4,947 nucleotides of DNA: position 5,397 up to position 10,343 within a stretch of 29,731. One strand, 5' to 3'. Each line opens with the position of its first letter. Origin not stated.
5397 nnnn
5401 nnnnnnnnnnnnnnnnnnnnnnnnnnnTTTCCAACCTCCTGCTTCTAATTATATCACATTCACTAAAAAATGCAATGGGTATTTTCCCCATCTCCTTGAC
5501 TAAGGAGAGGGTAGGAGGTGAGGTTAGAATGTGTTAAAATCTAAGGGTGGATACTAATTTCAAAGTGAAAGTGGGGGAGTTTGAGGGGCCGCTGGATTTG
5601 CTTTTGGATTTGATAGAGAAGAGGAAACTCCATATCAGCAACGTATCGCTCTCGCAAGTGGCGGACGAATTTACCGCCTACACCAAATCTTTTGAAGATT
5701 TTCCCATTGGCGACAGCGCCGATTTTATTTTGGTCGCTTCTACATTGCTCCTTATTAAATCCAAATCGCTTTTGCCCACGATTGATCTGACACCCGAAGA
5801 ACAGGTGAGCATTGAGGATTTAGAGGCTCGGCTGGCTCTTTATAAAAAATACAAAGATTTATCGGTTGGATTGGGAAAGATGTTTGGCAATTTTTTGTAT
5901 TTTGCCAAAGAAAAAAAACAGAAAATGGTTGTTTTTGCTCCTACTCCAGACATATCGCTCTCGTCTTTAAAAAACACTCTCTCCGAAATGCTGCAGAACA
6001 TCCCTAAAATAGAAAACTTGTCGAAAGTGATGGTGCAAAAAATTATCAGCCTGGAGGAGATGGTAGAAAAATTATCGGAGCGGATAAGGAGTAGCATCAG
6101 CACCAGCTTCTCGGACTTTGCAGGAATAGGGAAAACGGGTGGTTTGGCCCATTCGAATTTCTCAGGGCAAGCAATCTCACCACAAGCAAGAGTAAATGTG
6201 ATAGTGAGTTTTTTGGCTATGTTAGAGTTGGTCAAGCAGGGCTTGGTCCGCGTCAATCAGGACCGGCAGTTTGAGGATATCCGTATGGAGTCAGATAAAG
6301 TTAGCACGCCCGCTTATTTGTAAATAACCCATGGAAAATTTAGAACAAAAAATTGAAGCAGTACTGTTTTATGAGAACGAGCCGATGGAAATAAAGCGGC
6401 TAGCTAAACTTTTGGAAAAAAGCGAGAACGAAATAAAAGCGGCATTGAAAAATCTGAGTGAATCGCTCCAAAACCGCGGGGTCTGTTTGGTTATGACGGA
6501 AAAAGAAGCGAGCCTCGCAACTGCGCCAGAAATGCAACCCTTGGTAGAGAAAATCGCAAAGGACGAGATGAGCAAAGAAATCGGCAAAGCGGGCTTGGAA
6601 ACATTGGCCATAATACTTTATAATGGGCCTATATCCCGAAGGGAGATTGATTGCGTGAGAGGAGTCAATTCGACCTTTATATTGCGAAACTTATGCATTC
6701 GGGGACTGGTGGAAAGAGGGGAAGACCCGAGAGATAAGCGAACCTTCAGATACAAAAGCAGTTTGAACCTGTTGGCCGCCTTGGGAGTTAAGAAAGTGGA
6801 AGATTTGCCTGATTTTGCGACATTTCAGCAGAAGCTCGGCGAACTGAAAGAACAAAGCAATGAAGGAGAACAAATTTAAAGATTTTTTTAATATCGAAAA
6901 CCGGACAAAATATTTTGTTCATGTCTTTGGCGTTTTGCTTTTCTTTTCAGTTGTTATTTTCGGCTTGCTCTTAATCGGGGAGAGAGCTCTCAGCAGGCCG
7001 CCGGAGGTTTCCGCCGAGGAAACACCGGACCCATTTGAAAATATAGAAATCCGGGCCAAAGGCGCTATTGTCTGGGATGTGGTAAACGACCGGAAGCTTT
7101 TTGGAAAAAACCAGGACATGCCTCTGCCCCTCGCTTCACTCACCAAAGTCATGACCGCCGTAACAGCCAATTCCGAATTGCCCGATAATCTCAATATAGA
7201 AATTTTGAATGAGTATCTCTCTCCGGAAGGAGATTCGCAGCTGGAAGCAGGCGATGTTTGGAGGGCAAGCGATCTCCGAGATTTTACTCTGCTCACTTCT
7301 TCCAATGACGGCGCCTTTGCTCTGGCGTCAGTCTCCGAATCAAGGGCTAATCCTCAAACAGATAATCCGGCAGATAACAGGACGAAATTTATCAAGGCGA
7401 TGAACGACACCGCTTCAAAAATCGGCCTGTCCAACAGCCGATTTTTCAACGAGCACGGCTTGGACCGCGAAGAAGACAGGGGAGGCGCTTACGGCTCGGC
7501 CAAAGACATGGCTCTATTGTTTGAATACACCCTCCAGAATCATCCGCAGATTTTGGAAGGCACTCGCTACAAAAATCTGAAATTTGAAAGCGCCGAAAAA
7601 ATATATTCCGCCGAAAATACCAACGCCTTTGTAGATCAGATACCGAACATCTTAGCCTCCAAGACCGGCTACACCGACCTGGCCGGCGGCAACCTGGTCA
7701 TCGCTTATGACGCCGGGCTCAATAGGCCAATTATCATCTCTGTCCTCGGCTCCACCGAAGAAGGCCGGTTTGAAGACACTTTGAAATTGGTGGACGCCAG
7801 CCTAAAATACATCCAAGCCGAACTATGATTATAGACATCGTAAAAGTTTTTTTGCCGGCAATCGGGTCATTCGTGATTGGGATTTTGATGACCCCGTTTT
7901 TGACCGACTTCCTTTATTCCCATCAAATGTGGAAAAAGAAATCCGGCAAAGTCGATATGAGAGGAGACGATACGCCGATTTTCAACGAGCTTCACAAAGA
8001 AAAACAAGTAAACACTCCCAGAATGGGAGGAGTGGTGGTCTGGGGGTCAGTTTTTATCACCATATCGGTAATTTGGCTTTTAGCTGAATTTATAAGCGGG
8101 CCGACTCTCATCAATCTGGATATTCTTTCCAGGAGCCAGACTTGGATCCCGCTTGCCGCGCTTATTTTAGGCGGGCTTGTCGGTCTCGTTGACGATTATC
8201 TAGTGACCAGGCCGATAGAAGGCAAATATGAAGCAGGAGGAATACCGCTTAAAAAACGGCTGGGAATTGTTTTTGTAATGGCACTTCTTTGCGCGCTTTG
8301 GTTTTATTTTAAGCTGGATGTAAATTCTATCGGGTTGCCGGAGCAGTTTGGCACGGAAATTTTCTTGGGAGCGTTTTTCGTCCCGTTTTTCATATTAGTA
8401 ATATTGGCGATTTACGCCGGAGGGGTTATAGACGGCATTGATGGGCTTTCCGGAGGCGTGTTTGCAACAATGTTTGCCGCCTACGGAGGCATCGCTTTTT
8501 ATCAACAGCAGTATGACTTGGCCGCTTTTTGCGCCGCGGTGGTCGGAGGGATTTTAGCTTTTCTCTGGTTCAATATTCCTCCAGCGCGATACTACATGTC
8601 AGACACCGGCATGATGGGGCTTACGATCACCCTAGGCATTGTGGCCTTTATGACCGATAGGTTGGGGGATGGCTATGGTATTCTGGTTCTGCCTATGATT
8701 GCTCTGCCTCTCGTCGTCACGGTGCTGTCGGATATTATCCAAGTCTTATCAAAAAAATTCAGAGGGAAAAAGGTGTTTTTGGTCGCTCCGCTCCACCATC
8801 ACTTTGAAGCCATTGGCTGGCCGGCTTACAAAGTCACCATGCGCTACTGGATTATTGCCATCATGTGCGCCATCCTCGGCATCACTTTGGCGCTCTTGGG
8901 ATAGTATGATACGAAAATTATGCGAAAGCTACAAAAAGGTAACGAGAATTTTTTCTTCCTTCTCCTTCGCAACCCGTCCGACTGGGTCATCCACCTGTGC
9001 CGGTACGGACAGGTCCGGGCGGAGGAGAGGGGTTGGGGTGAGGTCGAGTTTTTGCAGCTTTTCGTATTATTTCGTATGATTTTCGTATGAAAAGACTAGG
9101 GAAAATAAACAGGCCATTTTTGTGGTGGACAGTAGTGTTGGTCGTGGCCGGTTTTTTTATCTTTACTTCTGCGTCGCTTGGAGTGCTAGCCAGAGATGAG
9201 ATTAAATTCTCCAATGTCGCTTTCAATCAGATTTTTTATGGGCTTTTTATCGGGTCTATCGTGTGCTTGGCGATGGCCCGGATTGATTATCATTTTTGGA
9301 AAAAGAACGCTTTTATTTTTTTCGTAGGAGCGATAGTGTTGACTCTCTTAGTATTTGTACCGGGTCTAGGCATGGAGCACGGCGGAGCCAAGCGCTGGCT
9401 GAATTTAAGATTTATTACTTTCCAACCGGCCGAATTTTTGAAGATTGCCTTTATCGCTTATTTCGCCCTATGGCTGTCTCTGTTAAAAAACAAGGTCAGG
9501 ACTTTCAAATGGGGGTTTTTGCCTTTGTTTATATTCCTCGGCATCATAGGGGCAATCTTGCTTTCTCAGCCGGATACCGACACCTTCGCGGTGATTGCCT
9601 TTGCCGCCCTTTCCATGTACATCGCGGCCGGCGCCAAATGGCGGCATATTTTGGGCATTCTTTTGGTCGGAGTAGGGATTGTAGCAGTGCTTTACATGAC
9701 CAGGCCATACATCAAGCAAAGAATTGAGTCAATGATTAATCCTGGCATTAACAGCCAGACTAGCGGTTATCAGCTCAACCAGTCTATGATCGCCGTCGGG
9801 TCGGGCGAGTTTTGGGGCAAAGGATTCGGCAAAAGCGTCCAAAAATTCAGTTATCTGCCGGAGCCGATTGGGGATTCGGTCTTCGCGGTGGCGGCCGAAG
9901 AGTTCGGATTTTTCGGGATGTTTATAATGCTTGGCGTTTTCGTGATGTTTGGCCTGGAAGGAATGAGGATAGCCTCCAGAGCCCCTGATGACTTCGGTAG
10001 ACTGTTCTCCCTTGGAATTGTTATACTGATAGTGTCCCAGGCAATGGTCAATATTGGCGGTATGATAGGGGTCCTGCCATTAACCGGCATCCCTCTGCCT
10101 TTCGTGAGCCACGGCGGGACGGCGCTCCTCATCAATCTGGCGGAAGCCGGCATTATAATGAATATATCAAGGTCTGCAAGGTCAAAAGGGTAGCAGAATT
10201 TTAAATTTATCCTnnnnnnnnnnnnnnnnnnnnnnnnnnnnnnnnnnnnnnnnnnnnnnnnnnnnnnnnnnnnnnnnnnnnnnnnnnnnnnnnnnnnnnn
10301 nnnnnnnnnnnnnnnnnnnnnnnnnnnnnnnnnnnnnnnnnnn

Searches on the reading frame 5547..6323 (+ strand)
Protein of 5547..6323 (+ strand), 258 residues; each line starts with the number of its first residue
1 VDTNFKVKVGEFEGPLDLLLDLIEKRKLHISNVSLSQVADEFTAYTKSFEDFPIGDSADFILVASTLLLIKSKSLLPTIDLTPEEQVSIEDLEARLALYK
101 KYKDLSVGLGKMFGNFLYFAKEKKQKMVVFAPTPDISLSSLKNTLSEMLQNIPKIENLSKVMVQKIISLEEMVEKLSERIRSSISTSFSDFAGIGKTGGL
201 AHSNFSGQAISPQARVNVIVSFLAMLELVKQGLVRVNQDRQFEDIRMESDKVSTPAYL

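Call 8: search_protein_families(library=pfam, proteins=[window:5547-6323:+], max_evalue=0.001)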
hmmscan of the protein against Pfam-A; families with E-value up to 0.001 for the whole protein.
window:5547-6323:+ (258 aa): 1 family
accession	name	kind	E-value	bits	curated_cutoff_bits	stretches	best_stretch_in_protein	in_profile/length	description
PF02616.19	SMC_ScpA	-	1.9e-17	64.5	24.6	1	22-246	1-228/232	Segregation and condensation protein ScpA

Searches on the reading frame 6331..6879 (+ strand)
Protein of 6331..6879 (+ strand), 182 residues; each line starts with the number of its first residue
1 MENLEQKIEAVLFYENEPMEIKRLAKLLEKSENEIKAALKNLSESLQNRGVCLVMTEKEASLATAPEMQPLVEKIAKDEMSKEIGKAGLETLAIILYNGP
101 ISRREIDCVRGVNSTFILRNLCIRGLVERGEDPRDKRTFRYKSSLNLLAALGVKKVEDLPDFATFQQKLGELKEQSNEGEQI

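Call 8: search_protein_families(library=pfam, proteins=[window:6331-6879:+], max_evalue=0.001)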
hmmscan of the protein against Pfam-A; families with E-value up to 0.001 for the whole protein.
window:6331-6879:+ (182 aa): 1 family
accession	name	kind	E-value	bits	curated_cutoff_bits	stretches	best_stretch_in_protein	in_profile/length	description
PF04079.22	SMC_ScpB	-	1.6e-36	125.7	27.4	1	7-161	2-159/160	Segregation and condensation complex subunit ScpB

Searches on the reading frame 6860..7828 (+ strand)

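Call 8: search_protein_families(library=pfam, proteins=[window:6860-7828:+], max_evalue=0.001)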
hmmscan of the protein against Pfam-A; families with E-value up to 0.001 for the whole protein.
window:6860-7828:+ (322 aa): 1 family
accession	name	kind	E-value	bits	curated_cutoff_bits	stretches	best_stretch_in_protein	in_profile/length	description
PF00768.25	Peptidase_S11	-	3.3e-33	115.6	27.6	1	62-298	8-237/239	D-alanyl-D-alanine carboxypeptidase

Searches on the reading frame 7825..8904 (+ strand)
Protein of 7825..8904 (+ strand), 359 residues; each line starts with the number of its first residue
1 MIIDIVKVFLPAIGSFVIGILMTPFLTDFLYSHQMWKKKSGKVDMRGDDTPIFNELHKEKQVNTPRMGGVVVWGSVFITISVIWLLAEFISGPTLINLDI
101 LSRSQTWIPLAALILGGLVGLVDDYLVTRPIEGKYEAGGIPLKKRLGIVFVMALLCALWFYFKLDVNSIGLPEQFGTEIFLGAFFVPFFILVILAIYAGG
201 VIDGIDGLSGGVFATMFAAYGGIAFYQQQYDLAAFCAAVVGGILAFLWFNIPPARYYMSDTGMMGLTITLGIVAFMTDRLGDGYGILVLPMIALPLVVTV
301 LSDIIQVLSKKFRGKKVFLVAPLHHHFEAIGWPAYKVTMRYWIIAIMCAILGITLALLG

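Call 8: search_protein_families(library=pfam, proteins=[window:7825-8904:+], max_evalue=0.001)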
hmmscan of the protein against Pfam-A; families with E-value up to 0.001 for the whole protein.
window:7825-8904:+ (359 aa): 1 family
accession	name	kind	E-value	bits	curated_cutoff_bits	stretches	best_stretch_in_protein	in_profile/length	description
PF00953.26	Glycos_transf_4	-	2.7e-21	76.6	27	1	108-276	3-158/160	Glycosyl transferase family 4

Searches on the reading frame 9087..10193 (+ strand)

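Call 8: search_protein_families(library=pfam, proteins=[window:9087-10193:+], max_evalue=0.001)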
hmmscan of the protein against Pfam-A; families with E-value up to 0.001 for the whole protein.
window:9087-10193:+ (368 aa): 1 family
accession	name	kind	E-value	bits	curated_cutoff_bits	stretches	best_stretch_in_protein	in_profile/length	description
PF01098.24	FTSW_RODA_SPOVE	-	2.8e-93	313.2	26.4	1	12-365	4-355/356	Cell cycle protein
